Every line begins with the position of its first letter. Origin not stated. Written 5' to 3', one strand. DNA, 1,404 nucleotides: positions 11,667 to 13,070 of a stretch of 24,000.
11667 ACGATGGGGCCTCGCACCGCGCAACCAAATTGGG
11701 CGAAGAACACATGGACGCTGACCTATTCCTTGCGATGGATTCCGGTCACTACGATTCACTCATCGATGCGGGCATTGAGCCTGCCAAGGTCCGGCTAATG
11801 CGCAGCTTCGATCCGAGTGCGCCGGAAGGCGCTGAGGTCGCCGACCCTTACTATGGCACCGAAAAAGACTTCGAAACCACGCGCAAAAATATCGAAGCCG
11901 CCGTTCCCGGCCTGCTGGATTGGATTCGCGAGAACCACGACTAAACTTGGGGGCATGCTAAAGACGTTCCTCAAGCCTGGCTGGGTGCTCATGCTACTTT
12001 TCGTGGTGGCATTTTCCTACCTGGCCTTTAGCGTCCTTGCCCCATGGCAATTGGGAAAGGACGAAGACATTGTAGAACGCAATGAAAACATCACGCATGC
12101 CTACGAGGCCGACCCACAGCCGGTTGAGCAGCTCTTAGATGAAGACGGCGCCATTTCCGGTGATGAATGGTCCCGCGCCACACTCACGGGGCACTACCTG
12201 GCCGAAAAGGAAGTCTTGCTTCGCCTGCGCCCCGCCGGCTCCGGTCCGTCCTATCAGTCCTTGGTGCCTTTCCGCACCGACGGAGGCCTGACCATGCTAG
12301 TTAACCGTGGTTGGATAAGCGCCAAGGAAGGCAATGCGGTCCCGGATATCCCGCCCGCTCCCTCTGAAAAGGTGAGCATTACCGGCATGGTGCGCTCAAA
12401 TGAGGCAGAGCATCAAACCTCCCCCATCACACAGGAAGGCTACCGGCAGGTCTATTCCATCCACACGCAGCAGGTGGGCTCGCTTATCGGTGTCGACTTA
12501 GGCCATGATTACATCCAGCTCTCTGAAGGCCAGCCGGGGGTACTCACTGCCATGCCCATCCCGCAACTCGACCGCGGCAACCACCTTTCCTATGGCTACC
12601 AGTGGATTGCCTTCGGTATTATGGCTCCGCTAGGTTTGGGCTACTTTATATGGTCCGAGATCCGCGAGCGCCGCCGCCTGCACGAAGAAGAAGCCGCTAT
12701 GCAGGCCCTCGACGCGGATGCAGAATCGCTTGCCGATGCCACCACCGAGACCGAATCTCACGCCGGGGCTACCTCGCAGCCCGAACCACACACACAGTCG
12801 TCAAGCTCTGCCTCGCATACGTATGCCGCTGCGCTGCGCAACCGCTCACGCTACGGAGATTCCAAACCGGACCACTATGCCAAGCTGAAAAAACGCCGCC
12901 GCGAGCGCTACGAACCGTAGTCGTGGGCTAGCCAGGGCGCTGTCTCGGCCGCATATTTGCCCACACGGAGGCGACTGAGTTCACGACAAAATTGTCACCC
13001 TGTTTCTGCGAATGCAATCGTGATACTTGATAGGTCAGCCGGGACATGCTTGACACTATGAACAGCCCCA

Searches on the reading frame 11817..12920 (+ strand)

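Call 52: search_protein_families(library=pfam, proteins=[window:11817-12920:+], max_evalue=0.001)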
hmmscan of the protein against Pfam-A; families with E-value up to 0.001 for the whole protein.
window:11817-12920:+ (367 aa): 1 family
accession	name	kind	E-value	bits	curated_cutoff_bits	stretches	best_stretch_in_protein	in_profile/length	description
PF02104.20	SURF1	-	2.1e-33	116.8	23.4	1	66-268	2-205/205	SURF1 family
